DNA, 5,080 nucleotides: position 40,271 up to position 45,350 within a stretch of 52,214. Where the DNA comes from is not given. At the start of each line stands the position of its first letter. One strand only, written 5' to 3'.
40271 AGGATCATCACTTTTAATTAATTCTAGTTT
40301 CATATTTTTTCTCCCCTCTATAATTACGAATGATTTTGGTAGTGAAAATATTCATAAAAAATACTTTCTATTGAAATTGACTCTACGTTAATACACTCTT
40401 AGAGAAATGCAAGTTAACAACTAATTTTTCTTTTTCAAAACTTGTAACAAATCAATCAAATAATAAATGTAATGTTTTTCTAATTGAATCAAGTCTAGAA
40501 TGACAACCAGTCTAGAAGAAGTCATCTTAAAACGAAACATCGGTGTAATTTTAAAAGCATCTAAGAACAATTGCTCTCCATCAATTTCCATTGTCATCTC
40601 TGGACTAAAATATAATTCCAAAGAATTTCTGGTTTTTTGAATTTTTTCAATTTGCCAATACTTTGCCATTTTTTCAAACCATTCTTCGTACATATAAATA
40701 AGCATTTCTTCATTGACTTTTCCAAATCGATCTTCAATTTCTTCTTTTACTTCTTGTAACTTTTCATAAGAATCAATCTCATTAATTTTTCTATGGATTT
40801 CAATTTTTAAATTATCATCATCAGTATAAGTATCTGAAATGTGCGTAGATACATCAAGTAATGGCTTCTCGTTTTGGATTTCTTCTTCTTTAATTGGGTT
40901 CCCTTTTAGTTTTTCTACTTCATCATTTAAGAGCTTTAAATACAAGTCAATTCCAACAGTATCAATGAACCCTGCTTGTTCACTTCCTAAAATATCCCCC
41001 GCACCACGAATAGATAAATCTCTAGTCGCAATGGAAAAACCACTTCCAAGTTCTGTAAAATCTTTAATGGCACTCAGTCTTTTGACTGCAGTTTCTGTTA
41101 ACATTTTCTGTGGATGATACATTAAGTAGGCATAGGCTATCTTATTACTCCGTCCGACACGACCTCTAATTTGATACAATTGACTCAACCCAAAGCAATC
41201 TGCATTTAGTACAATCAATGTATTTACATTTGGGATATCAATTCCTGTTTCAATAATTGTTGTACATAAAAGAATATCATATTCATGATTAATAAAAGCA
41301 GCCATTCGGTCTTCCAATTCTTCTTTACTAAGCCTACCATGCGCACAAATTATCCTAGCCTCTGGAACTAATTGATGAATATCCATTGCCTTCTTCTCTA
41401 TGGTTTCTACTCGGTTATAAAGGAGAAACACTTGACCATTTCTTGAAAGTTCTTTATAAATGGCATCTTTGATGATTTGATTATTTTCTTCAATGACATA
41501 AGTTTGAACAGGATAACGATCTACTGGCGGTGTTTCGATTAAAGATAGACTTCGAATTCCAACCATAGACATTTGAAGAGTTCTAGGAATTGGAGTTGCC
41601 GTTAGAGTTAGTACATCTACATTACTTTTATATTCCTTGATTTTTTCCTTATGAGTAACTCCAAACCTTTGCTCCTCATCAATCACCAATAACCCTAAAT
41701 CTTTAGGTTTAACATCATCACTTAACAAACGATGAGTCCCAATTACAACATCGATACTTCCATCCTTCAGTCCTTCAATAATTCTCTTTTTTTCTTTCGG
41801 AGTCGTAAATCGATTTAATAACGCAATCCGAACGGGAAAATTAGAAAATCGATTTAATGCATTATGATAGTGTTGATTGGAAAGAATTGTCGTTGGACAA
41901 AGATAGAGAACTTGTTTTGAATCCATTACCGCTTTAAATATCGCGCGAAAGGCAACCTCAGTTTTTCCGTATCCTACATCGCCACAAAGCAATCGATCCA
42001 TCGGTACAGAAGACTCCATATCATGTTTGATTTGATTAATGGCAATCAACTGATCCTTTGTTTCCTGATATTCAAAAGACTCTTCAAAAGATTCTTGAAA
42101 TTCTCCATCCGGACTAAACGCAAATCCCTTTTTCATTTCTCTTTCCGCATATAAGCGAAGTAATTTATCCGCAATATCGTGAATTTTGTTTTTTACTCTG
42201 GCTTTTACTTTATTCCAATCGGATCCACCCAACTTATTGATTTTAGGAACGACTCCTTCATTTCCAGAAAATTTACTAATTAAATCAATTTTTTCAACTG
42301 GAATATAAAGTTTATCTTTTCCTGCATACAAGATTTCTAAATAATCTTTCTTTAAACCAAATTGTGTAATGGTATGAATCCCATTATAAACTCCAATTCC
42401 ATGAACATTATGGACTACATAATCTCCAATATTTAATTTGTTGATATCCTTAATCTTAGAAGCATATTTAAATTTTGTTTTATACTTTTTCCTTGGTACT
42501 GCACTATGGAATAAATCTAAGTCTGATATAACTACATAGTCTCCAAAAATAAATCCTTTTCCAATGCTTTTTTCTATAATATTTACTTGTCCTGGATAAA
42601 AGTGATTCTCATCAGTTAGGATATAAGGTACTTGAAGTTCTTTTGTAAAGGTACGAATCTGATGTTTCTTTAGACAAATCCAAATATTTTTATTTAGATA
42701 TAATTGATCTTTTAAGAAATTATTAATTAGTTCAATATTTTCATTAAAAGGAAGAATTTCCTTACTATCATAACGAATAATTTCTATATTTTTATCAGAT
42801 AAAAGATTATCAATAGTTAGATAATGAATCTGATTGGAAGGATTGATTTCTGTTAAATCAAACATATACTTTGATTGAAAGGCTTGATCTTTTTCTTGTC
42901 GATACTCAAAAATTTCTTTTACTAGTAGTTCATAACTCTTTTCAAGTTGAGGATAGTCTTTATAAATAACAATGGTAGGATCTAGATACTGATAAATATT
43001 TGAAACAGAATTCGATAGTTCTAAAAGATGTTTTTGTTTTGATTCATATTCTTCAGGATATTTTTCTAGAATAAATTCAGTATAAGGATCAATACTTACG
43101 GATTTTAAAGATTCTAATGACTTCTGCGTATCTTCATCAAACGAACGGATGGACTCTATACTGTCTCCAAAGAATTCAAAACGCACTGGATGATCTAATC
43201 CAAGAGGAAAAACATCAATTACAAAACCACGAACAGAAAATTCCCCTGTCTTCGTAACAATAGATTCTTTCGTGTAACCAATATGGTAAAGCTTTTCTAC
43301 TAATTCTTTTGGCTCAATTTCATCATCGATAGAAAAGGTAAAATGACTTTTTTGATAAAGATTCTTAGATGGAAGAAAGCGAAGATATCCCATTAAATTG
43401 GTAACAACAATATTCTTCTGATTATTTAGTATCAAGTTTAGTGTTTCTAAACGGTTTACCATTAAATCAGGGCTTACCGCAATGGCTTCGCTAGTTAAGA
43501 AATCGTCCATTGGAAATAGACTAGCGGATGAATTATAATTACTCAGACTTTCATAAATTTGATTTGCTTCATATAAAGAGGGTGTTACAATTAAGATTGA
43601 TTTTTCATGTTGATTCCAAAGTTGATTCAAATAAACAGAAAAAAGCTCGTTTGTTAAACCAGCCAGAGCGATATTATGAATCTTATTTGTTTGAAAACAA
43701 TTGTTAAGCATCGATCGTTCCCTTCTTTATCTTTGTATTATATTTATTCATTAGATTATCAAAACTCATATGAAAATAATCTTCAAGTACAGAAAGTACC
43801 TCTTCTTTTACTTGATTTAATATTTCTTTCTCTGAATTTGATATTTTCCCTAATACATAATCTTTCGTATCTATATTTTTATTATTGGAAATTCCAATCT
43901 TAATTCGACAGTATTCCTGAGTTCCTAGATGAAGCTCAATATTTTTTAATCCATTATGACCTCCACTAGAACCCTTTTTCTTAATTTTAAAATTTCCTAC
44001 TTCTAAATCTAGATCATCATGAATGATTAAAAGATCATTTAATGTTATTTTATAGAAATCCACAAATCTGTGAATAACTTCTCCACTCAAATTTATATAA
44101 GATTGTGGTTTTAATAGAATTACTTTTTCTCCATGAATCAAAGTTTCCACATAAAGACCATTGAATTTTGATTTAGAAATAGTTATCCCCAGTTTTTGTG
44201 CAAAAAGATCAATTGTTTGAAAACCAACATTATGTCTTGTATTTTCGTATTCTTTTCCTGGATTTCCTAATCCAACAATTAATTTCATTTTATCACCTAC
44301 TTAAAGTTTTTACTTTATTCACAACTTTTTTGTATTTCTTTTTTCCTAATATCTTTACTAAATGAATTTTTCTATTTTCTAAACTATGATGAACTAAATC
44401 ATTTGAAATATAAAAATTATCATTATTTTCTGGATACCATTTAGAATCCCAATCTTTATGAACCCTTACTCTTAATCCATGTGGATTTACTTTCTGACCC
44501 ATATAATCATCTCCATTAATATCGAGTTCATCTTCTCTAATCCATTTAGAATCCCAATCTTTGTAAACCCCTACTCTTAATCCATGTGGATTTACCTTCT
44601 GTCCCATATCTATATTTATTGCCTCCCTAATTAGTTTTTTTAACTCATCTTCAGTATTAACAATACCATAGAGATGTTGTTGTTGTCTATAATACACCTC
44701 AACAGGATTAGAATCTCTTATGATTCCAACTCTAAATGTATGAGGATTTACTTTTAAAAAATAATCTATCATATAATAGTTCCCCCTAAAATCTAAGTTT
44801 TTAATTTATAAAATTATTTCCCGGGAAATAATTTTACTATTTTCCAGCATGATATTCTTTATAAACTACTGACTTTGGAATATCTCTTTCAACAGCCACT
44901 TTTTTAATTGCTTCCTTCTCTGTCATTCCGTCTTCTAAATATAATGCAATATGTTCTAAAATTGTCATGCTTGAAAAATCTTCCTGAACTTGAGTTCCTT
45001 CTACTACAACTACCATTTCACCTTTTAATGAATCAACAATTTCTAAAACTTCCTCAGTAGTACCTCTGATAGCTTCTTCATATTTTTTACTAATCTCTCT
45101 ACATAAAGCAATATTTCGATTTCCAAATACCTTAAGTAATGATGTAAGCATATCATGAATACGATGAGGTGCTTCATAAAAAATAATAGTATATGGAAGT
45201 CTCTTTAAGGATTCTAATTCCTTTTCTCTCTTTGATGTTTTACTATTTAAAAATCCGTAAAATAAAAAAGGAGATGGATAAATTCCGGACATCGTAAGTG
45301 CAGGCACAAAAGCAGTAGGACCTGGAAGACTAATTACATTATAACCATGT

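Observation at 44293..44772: Small ORF made of three tandem copies of the ribosomal protein uS3 N-terminal signature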

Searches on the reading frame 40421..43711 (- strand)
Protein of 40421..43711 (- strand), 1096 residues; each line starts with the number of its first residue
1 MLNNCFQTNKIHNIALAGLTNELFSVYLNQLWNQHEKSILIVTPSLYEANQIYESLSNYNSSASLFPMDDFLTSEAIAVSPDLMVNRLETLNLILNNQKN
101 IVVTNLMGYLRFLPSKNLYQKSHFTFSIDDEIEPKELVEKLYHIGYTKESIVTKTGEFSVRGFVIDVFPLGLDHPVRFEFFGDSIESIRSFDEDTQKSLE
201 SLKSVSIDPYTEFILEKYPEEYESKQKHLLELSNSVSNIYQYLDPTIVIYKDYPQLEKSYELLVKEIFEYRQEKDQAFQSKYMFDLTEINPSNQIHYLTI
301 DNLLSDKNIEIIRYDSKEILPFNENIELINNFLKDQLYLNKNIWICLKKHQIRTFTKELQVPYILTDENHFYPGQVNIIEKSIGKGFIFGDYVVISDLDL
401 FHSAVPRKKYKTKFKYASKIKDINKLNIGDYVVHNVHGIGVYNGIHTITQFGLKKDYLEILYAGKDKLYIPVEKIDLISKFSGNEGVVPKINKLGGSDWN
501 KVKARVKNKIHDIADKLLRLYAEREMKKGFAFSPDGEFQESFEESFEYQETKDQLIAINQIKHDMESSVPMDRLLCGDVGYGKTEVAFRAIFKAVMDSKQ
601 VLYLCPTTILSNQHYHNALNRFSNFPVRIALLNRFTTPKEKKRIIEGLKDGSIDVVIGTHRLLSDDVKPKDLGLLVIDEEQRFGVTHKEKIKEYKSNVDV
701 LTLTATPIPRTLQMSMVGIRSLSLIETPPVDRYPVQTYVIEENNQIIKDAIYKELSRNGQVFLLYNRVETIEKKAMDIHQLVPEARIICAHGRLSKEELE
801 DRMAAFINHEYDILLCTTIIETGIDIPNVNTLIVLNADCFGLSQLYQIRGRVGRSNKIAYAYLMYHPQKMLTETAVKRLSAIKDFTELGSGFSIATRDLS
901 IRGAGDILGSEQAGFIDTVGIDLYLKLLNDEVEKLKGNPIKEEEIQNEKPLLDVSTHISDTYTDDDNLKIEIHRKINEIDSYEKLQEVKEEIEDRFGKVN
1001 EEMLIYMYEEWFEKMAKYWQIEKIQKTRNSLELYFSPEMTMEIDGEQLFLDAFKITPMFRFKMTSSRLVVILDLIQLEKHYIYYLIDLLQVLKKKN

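Call 95: search_protein_families(library=ncbifam, proteins=[window:40421-43711:-], max_evalue=1e-10)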
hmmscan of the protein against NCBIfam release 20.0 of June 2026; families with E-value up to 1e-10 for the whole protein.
window:40421-43711:- (1096 aa): 22 families
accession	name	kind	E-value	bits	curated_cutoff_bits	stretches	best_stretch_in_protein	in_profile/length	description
TIGR00580.2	mfd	equivalog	0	1021.4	800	1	141-1005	1-887/907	transcription-repair coupling factor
NF007966.0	PRK10689.1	equivalog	1.8e-220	734.7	1329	2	391-1094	440-1144/1148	transcription-repair coupling factor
NF008168.0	PRK10917.2-2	equivalog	4e-116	389.2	718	1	525-923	339-745/795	ATP-dependent DNA helicase RecG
NF008165.0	PRK10917.1-3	equivalog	1.6e-113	380.6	711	1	522-918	237-637/692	ATP-dependent DNA helicase RecG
TIGR00643.1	recG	equivalog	8.5e-111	371.6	659.4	1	523-917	209-609/629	ATP-dependent DNA helicase RecG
NF008170.0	PRK10917.2-4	equivalog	8.5e-98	328.3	975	1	518-945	369-795/826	ATP-dependent DNA helicase RecG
NF008164.0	PRK10917.1-2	equivalog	4.6e-90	302.8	785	1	522-915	249-645/704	ATP-dependent DNA helicase RecG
NF008163.0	PRK10917.1-1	equivalog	1.5e-89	301.2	796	1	519-918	238-645/692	ATP-dependent DNA helicase RecG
NF008166.0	PRK10917.1-4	equivalog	5.6e-80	269.3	864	1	535-914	262-654/705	ATP-dependent DNA helicase RecG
NF008167.0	PRK10917.2-1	equivalog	3.6e-73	246.9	995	1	536-920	271-691/744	ATP-dependent DNA helicase RecG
NF008169.0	PRK10917.2-3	equivalog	1.5e-61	208.8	555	1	539-914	219-581/610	ATP-dependent DNA helicase RecG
NF003673.1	PRK05298.1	equivalog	7.1e-23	80.8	743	1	70-218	103-251/653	excinuclease ABC subunit UvrB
TIGR00631.1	uvrb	equivalog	1.7e-20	72.8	750.1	1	64-217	97-250/658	excinuclease ABC subunit UvrB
TIGR00595.1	priA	equivalog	8.4e-19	67.5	230.35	1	574-695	1-116/509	replication restart helicase PriA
NF004070.0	PRK05580.2-2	equivalog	4.8e-17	61.3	921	1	537-682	184-324/729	primosomal protein N'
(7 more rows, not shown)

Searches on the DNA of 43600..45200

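Call 58: search_rna_families(source=window, start=43600, end=45200, threshold=evalue, max_evalue=1)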
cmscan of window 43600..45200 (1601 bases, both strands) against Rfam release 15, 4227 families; matches with E-value up to 1: 0.
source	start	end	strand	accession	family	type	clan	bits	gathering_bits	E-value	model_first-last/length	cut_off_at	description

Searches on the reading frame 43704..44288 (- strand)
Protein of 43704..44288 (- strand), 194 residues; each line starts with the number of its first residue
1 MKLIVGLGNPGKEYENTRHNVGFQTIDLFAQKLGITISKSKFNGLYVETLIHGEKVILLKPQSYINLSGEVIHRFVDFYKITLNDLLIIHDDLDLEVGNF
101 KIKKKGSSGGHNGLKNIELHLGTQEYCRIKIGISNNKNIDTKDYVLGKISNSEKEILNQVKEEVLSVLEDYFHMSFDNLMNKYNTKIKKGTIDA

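Call 79: find_related_loci(query=window:43707-44288:-, collection=metagenome_contigs, flank=2500)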
Query window:43707-44288:- (194 aa) in metagenome_contigs; peptide patterns used: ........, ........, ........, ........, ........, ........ (x = any residue, [..] = any of these).
600 stretches matched a pattern (row limit reached: there are more); 501 encode a relative of the query (tblastn E <= 1e-3); the best 80 are kept; 80 distinct loci.
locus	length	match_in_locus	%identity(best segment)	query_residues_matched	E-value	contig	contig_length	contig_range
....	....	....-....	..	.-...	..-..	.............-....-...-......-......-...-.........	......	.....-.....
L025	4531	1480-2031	67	1-184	7e-79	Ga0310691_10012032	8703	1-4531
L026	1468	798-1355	74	1-186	3e-83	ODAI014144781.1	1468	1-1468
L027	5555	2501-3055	65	1-185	3e-78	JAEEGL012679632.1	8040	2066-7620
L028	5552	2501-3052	67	1-184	1e-77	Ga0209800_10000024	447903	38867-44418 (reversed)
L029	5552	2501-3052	65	1-184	2e-77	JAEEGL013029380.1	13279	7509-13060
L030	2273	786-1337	63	1-184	1e-78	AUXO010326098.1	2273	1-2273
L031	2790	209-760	64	1-184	4e-77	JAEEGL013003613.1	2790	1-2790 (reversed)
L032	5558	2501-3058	62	1-186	1e-75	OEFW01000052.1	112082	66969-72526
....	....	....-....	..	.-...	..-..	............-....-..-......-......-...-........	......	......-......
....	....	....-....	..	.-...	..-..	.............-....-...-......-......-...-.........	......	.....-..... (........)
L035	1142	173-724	63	1-184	9e-79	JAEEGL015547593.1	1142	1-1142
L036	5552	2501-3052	61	1-184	6e-72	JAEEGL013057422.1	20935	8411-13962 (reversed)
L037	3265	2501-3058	59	1-186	2e-71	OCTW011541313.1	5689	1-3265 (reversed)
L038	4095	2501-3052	61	1-184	2e-71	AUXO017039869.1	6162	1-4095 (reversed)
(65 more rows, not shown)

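Call 95: search_protein_families(library=ncbifam, proteins=[window:43704-44288:-], max_evalue=1e-10)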
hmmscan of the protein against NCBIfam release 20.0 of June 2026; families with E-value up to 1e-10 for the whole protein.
window:43704-44288:- (194 aa): 1 family
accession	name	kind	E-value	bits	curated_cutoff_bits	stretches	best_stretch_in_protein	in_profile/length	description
TIGR00447.2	pth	equivalog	2.3e-58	196.8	100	1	2-170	1-171/172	aminoacyl-tRNA hydrolase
